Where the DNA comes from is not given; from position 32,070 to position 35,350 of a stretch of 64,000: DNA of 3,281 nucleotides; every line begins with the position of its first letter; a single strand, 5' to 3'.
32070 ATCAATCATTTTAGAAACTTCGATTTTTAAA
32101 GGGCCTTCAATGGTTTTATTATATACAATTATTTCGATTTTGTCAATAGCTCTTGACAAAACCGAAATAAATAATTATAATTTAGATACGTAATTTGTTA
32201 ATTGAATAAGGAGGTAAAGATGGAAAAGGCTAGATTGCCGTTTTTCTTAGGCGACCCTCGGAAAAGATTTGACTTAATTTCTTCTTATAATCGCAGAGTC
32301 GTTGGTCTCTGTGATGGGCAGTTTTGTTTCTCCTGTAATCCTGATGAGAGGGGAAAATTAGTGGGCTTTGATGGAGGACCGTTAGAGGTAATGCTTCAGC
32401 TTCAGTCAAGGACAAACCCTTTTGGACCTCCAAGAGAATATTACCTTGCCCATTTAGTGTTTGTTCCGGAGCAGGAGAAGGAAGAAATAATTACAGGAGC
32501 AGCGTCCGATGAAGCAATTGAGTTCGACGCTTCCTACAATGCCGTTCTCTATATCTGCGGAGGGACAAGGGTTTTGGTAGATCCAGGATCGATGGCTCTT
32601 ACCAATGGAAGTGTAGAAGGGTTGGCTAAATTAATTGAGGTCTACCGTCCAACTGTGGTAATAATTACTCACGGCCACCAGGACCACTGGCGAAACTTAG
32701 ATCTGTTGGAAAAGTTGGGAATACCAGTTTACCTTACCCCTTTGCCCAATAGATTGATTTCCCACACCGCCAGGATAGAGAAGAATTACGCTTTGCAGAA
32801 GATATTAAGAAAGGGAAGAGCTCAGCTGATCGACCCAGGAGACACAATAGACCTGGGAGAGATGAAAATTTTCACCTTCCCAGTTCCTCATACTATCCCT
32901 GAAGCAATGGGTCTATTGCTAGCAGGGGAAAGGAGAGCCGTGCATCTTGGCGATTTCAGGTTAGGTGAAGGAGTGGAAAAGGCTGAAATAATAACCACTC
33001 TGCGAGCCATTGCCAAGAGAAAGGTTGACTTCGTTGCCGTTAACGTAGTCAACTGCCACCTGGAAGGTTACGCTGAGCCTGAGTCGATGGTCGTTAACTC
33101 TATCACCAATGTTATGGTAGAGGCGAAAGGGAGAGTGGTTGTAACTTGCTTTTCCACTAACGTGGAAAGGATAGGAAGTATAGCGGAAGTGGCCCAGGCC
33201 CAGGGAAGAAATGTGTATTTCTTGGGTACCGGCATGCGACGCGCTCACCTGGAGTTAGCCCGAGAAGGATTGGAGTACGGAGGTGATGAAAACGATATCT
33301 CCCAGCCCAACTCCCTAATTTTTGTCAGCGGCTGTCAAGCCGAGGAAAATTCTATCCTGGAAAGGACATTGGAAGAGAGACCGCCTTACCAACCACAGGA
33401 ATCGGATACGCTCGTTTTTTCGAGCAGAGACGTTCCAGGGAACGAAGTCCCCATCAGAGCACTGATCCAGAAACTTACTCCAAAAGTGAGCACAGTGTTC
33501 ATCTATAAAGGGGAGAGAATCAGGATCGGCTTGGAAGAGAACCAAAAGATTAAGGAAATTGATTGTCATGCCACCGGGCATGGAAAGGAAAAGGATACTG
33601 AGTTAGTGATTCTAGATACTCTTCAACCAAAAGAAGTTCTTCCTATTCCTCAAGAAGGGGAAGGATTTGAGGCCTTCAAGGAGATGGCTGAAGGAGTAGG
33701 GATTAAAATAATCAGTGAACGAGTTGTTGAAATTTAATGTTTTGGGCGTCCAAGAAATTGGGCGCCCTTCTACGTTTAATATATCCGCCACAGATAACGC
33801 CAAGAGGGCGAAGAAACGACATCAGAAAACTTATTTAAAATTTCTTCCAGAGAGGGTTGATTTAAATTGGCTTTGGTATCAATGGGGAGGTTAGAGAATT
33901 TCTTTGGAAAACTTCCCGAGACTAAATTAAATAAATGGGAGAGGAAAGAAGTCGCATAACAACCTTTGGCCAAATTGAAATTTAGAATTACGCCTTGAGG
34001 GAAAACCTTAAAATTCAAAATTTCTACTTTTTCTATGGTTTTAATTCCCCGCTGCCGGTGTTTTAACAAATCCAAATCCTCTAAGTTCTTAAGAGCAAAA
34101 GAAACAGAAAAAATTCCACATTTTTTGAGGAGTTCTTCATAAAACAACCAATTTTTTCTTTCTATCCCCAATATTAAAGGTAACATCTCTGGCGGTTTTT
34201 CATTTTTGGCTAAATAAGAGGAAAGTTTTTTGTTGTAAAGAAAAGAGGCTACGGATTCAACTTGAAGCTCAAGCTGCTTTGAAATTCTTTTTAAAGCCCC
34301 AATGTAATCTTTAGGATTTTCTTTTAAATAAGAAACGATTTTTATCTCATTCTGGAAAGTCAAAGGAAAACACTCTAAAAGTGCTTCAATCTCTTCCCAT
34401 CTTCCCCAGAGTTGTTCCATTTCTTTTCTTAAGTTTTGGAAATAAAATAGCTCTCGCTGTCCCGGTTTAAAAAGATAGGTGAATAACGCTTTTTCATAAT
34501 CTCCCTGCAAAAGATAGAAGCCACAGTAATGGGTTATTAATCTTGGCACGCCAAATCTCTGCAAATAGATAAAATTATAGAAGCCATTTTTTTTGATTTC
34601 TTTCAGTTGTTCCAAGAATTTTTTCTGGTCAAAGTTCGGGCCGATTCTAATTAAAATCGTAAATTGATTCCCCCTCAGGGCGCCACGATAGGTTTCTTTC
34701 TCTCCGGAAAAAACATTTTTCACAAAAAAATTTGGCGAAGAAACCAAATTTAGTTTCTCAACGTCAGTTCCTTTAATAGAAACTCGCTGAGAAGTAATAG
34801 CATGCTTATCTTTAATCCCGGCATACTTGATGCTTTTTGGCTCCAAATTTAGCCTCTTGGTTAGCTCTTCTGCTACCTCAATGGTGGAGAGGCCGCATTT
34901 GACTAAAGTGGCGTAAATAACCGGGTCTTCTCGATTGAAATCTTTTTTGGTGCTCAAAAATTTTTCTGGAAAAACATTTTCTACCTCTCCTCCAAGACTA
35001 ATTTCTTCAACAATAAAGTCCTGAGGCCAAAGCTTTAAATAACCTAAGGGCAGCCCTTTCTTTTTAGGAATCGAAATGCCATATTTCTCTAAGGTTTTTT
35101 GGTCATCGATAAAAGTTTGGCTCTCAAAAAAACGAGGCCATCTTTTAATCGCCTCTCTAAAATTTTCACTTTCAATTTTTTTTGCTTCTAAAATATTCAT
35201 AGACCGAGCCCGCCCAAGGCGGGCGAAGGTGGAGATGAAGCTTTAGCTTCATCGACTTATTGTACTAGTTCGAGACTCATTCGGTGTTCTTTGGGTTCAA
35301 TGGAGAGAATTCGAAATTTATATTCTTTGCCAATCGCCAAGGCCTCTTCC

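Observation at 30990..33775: Self-contained, G+C-richer divergent two-gene cassette (RNase J-like nuclease plus unrecognisable 297-aa protein) between ftsH and truD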

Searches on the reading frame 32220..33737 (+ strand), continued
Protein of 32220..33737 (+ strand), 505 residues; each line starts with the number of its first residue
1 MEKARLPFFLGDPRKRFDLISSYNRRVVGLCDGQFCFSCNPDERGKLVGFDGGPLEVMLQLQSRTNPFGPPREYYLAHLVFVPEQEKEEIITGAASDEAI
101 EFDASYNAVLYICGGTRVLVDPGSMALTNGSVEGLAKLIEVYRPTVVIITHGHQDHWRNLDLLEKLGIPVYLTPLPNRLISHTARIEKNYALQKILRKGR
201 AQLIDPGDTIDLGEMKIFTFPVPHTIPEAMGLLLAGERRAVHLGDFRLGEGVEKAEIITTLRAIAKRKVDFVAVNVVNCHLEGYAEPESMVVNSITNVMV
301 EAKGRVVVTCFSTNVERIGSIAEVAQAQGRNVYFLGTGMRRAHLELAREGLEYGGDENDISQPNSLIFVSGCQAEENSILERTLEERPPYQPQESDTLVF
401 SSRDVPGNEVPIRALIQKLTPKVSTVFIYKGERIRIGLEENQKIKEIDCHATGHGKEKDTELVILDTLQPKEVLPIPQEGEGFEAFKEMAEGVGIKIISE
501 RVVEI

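Call 41: find_related_loci(query=A3, collection=metagenome_contigs, flank=10000)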
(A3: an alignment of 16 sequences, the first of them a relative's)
Query A3 (505 aa) in metagenome_contigs; peptide patterns used: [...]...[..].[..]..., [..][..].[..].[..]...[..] (x = any residue, [..] = any of these).
348 stretches matched a pattern; 107 encode a relative of the query (tblastn E <= 1e-3); the best 80 are kept; 80 distinct loci.
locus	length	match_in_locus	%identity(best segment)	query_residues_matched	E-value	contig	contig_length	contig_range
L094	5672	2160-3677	56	1-505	2e-178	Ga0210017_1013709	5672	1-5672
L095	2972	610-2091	44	1-505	2e-115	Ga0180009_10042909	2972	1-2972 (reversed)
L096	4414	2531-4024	42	1-505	3e-108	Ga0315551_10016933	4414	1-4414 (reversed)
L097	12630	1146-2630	42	1-505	1e-105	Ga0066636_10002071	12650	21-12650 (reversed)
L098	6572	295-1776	40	1-505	7e-106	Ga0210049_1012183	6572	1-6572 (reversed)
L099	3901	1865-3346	42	1-505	2e-104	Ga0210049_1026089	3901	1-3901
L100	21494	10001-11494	41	1-504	5e-101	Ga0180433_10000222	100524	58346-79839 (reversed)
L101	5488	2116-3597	40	1-505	1e-100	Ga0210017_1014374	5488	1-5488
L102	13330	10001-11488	40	1-505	2e-99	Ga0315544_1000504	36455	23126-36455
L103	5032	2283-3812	38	1-505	7e-97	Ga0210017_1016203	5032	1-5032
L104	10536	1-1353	41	44-505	2e-94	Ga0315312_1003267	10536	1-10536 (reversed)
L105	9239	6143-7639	41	1-505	7e-93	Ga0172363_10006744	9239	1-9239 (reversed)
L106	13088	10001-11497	41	1-505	6e-93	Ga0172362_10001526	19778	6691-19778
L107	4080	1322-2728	37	22-505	7e-84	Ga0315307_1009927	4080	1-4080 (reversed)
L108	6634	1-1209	40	100-505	3e-83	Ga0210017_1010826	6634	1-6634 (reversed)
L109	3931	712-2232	32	2-497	1e-63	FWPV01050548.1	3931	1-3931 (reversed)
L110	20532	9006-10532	38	1-505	2e-94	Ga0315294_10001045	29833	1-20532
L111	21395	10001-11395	31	28-491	7e-50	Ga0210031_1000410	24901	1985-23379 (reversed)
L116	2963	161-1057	33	206-498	3e-45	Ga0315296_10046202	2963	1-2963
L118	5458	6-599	37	301-498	5e-31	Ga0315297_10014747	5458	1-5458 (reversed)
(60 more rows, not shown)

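Call 44: search_protein_families(library=pfam, proteins=[L014:3447-5162:-, L014:5236-6135:-, L014:6093-8093:-, L014:8897-9640:-, L014:9947-11443:+, L014:2346-3317:-, L014:894-2333:+], max_evalue=0.001)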
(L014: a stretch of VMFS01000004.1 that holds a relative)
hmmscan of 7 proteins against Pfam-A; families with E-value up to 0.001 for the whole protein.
L014:3447-5162:- (571 aa): 4 families
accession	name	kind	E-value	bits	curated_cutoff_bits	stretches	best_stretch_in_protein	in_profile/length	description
PF22505.1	RNase_J_b_CASP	-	2.7e-45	153.6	27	1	238-361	2-125/126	Ribonuclease J, beta-CASP domain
PF17770.6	RNase_J_C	-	1.6e-29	103.3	23.8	1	469-571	1-102/102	Ribonuclease J C-terminal domain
PF12706.13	Lactamase_B_2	-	1.8e-10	41.2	27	1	72-179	26-145/200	Beta-lactamase superfamily domain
PF00753.33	Lactamase_B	-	1.7e-09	38.3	22.7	1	35-176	9-149/196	Metallo-beta-lactamase superfamily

L014:5236-6135:- (299 aa): 3 families
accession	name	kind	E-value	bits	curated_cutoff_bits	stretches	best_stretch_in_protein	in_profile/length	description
PF00483.29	NTP_transferase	-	9.2e-34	117.5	21.2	1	13-274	1-237/245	Nucleotidyl transferase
PF12804.13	NTP_transf_3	-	3.9e-05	24.3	27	1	14-72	1-52/160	MobA-like NTP transferase domain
PF01128.25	IspD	-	0.00049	20.3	27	0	14-69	3-55/221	2-C-methyl-D-erythritol 4-phosphate cytidylyltransferase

L014:6093-8093:- (666 aa): 2 families
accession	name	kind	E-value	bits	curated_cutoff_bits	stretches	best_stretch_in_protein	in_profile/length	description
PF00496.27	SBP_bac_5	-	1.9e-62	212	32.4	2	105-403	1-288/368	Bacterial extracellular solute-binding proteins, family 5 Middle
PF01471.23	PG_binding_1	-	7.4e-08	32.9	23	1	414-456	1-41/57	Putative peptidoglycan binding domain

L014:8897-9640:- (247 aa): 0 families

L014:9947-11443:+ (498 aa): 3 families
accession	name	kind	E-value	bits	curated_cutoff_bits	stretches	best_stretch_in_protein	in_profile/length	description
PF22505.1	RNase_J_b_CASP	-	3.3e-14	53.2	27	2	359-405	70-120/126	Ribonuclease J, beta-CASP domain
PF12706.13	Lactamase_B_2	-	1.3e-05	25.4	27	1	115-247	3-144/200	Beta-lactamase superfamily domain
PF00753.33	Lactamase_B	-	3.8e-05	24.1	22.7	1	104-255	7-159/196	Metallo-beta-lactamase superfamily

L014:2346-3317:- (323 aa): 1 family
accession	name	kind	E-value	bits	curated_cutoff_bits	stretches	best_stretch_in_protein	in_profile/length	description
PF00579.31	tRNA-synt_1b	-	1.3e-72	245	21.1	1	1-274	6-288/292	tRNA synthetases class I (W and Y)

L014:894-2333:+ (479 aa): 3 families
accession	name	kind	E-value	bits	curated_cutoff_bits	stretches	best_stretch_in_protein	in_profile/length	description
PF02878.22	PGM_PMM_I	-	2.7e-27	95.6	22.5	1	13-145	3-137/138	Phosphoglucomutase/phosphomannomutase, alpha/beta/alpha domain I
PF02879.22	PGM_PMM_II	-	9.4e-24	84.4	29.3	1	159-256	2-103/103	Phosphoglucomutase/phosphomannomutase, alpha/beta/alpha domain II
PF02880.22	PGM_PMM_III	-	3.2e-22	79.3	20.7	1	262-370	3-114/115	Phosphoglucomutase/phosphomannomutase, alpha/beta/alpha domain III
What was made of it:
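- L014 has a canonical 571-aa RNase J with RNase_J_C 5 kb from the pair (call 44).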

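Call 47: predict_structure(alignment_id=A3)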
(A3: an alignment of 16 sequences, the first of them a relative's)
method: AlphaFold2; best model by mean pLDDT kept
length: 505 residues; sequences in the alignment: 16
mean_pLDDT: 81.0   pTM: 0.75
mean pLDDT of the five models: 81.0, 80.9, 75.3, 72.5, 67.9
residues with pLDDT >= 90: 163; 70-90: 247; 50-70: 62; < 50: 33
segments of 3 or more residues with pLDDT < 50: 66-70, 86-104, 127-130, 373-376
pLDDT, mean of each block of 10 residues (from residue 1): 80 68 80 83 80 83 59 84 58 31 62 94 60 77 93 82 89 87 75 80 89 93 82 95 87 89 94 90 86 93 90 79 89 79 72 64 86 54 64 90 66 86 92 87 90 87 95 89 92 92 90
secondary structure, 60 per line:
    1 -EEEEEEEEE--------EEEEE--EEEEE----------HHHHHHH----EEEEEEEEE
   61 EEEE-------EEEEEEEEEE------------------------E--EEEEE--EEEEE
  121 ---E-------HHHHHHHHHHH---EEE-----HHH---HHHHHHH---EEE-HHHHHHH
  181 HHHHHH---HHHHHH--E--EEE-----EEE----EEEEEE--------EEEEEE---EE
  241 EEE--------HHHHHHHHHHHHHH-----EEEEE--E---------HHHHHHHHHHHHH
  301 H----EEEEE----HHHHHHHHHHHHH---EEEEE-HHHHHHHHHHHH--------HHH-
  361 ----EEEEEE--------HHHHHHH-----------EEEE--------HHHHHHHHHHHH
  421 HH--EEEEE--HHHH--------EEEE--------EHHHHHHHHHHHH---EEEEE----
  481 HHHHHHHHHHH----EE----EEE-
elements in order: E2-10 E19-23 E26-30 H41-47 E52-64 E72-81 E109-113 E116-120 H132-142 E146-148 H160-166 E170-172 H174-186 H190-195 E201-203 E209-211 E216-221 E230-235 E239-243 H252-265 E271-275 H288-301 E306-310 H315-327 E331-335 H337-348 E365-370 H379-385 E397-400 H409-422 E425-429 H432-435 E444-447 H457-468 E472-476 H481-491 E502-504

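Call 57: fold_search(model_id=the predicted structure, library=pdb)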
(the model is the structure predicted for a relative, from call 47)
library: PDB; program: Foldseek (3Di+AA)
matches with E <= 10: 1350; with E <= 0.001: 393
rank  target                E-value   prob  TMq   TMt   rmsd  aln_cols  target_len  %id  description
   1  3zq4_D                4.1e-25  1.00  0.64  0.60   3.6       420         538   23  Unusual, dual endo- and exo-nuclease activity in the degradosome explained by crystal structure analysis of RNase J1 (released 2011-09-14)
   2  5a0t_B                5.4e-25  1.00  0.62  0.69   7.7       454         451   18  Catalysis and 5' end sensing by ribonuclease RNase J of the metallo- beta-lactamase family (released 2015-08-19)
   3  7wnu_A                7.6e-25  1.00  0.60  0.55   6.5       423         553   20  Mycobacterium tuberculosis Rnase J complex with 7nt RNA (released 2023-01-25)
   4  9a5v_B                1.2e-24  1.00  0.64  0.59   4.6       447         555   22  Integrative model of RNJ2-RNJ1 by crosslinking MS and deep learning (released 2024-09-18)
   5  3zq4_C                1.3e-24  1.00  0.64  0.59   3.6       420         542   23  Unusual, dual endo- and exo-nuclease activity in the degradosome explained by crystal structure analysis of RNase J1 (released 2011-09-14)
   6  3zq4_E                1.3e-24  1.00  0.63  0.59   4.2       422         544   23  Unusual, dual endo- and exo-nuclease activity in the degradosome explained by crystal structure analysis of RNase J1 (released 2011-09-14)
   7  7wnt                  1.4e-24  1.00  0.62  0.59   6.3       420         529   20  RNase J from Mycobacterium tuberculosis (released 2023-01-25)
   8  4xww_A                4.8e-24  1.00  0.64  0.60   4.3       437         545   19  Crystal structure of RNase J complexed with RNA (released 2015-12-16)
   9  5a0t_A                5.4e-24  1.00  0.64  0.70   7.0       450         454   20  Catalysis and 5' end sensing by ribonuclease RNase J of the metallo- beta-lactamase family (released 2015-08-19)
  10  3zq4_A                6.0e-24  1.00  0.64  0.59   3.6       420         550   23  Unusual, dual endo- and exo-nuclease activity in the degradosome explained by crystal structure analysis of RNase J1 (released 2011-09-14)
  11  4xwt_A                6.8e-24  1.00  0.63  0.59   4.3       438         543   19  Crystal structure of RNase J complexed with UMP (released 2015-12-16)
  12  9a5v_A                7.6e-24  1.00  0.62  0.57   3.8       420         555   22  Integrative model of RNJ2-RNJ1 by crosslinking MS and deep learning (released 2024-09-18)
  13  3t3n_A                5.7e-23  1.00  0.63  0.59   4.3       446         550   22  Molecular basis for the recognition and cleavage of RNA (UUCCGU) by the bifunctional 5'-3' exo/endoribonuclease RNase  (released 2011-10-19)
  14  7wnu_B                8.9e-23  1.00  0.61  0.56   4.6       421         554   20  Mycobacterium tuberculosis Rnase J complex with 7nt RNA (released 2023-01-25)
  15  3t3o_A                1.1e-22  1.00  0.63  0.58   3.6       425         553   22  Molecular basis for the recognition and cleavage of RNA (CUGG) by the bifunctional 5'-3' exo/endoribonuclease RNase J (released 2011-10-19)
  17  3bk1                  1.3e-22  1.00  0.62  0.57   4.1       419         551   23  Crystal Structure Analysis of RNase J (released 2008-01-22)
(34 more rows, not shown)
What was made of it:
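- On RNase J (Pfam PF22505 + PF17770; NCBIfam TIGR00649 / NF047419): RNase J entries fill ranks 1-42 (calls 47, 57).
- The fold matches RNase J1 3zq4 at E 4e-25, TM 0.64 (call 57). Firmicutes are known to carry two RNase J paralogues that act together (PDB 9a5v RNJ2-RNJ1 model, call 57).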

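Call 77: search_protein_families(library=pfam, proteins=[L116:1269-2468:-, L109:2447-3652:-, L118:861-2060:-, L118:2475-3269:-, L118:4863-5228:+], max_evalue=0.01)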
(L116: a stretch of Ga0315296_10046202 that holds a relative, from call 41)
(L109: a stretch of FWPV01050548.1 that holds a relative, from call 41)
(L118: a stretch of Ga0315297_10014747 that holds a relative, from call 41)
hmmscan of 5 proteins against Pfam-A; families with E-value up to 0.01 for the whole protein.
L116:1269-2468:- (399 aa): 0 families

L109:2447-3652:- (401 aa): 0 families

L118:861-2060:- (399 aa): 0 families

L118:2475-3269:- (264 aa): 0 families

L118:4863-5228:+ (121 aa): 2 families
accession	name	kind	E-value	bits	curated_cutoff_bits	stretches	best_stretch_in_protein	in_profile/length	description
PF05635.17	23S_rRNA_IVP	-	1.2e-20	74.1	33.8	1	13-111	7-104/106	23S rRNA-intervening sequence protein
PF22296.2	bAvd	-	6.1e-09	36.8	40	1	10-115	2-104/107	bAvd-like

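Call 78: search_protein_families(library=padloc, proteins=[L116:1269-2468:-, L109:2447-3652:-, L118:861-2060:-, L118:2475-3269:-, L014:8897-9640:-, L110:9006-10532:+], max_evalue=0.1)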
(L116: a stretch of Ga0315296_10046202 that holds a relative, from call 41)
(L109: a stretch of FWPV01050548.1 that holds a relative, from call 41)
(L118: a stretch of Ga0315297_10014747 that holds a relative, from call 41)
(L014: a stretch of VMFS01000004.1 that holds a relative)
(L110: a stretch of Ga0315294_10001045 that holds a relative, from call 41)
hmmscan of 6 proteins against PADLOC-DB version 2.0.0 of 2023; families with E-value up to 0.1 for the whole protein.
L116:1269-2468:- (399 aa): 1 family
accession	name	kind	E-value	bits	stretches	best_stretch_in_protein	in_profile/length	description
PDLC00601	ZorA1|ZorA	-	0.00035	17.3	1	103-248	472-611/699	MotA/ExbB/TolQ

L109:2447-3652:- (401 aa): 0 families

L118:861-2060:- (399 aa): 0 families

L118:2475-3269:- (264 aa): 0 families

L014:8897-9640:- (247 aa): 0 families

L110:9006-10532:+ (509 aa): 0 families

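Call 79: find_related_loci(query=A3, collection=viral_contigs, flank=8000)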
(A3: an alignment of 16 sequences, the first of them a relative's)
Query A3 (505 aa) in viral_contigs; peptide patterns used: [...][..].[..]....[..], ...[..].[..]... (x = any residue, [..] = any of these).
226 stretches matched a pattern; 8 encode a relative of the query (tblastn E <= 1e-3); 8 distinct loci.
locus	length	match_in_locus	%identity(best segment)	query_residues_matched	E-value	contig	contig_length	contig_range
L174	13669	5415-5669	24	147-245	3e-6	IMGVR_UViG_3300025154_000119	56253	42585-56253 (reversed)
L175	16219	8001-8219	28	148-234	1e-5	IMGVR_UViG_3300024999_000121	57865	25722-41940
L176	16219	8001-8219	28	148-234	1e-5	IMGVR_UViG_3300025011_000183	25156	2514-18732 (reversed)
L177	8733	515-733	30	148-234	1e-5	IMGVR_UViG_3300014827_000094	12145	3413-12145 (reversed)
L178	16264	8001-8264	26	145-245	2e-5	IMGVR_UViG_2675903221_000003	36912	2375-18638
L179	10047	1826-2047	29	148-235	4e-5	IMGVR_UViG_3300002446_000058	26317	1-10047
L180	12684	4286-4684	27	93-238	3e-5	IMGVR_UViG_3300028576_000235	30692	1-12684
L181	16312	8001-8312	27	114-234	4e-5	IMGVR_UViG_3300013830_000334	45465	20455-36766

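Call 98: search_protein_families(library=pfam, proteins=[L111:7993-9444:+, L111:9902-11728:+, L111:12521-13834:-, L118:3537-4826:+, L014:8348-8779:-], max_evalue=0.001)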
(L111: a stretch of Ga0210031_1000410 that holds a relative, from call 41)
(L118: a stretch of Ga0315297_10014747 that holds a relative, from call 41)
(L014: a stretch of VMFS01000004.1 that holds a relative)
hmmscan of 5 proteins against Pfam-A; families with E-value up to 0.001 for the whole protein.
L111:7993-9444:+ (483 aa): 2 families
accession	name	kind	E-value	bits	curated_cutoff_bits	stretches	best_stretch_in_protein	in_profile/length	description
PF02934.20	GatB_N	-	7.3e-117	389.9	23.4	1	5-282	2-276/277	GatB/GatE catalytic domain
PF02637.23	GatB_Yqey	-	1.5e-44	151.9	27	1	344-481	13-148/148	GatB domain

L111:9902-11728:+ (608 aa): 3 families
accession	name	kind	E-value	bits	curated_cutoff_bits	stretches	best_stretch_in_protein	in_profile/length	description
PF12706.13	Lactamase_B_2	-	2.2e-10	40.9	27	1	118-255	2-145/200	Beta-lactamase superfamily domain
PF22505.1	RNase_J_b_CASP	-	7.7e-10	39.1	27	1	315-428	3-124/126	Ribonuclease J, beta-CASP domain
PF00753.33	Lactamase_B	-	5.8e-08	33.3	22.7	1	102-276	4-162/196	Metallo-beta-lactamase superfamily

L111:12521-13834:- (437 aa): 3 families
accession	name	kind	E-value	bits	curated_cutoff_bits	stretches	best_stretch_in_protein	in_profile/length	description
PF04055.27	Radical_SAM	-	4e-22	79.6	29.5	1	136-322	1-165/166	Radical SAM superfamily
PF00919.26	UPF0004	-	4e-21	75.3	27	1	2-94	1-91/98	Uncharacterized protein family UPF0004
PF01938.26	TRAM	-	4.1e-08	33.4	21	1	377-435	2-61/61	TRAM domain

L118:3537-4826:+ (429 aa): 3 families
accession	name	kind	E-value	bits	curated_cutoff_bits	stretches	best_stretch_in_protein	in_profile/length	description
PF00152.25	tRNA-synt_2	-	9e-75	252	25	1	110-423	3-307/308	tRNA synthetases class II (D, K and N)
PF01336.31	tRNA_anti-codon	-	9e-16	58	27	1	16-94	1-75/75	OB-fold nucleic acid binding domain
PF13742.12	tRNA_anti_2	-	0.00024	21.7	27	1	9-91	15-94/95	OB-fold nucleic acid binding domain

L014:8348-8779:- (143 aa): 1 family
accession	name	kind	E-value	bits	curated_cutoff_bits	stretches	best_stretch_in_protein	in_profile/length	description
PF04020.18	Phage_holin_4_2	-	1.9e-16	61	28.8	1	14-132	2-105/105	Mycobacterial 4 TMS phage holin, superfamily IV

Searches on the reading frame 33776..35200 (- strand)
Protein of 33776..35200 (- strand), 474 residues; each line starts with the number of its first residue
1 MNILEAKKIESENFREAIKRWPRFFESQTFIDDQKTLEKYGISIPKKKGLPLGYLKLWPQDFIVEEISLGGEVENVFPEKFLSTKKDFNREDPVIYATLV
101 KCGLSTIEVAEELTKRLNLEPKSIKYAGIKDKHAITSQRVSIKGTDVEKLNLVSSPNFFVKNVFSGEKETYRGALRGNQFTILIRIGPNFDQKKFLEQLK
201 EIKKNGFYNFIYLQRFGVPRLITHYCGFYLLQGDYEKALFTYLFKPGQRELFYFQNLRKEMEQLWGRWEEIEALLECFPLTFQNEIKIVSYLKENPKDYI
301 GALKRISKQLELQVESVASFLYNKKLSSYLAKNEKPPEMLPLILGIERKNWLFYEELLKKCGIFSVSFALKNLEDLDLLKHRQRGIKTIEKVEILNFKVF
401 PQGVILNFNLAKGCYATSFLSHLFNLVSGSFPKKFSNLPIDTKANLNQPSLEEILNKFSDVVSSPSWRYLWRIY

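Call 5: search_protein_families(library=pfam, proteins=[window:33776-35200:-], max_evalue=1)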
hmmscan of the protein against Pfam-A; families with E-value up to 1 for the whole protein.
window:33776-35200:- (474 aa): 2 families
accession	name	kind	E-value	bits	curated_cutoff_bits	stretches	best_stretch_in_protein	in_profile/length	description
PF01142.23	TruD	-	1.4e-57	195.8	27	2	53-333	16-284/412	tRNA pseudouridine synthase D (TruD)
PF17779.7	NOD2_WH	-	0.071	13.7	23.1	1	345-364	13-32/57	NOD2 winged helix domain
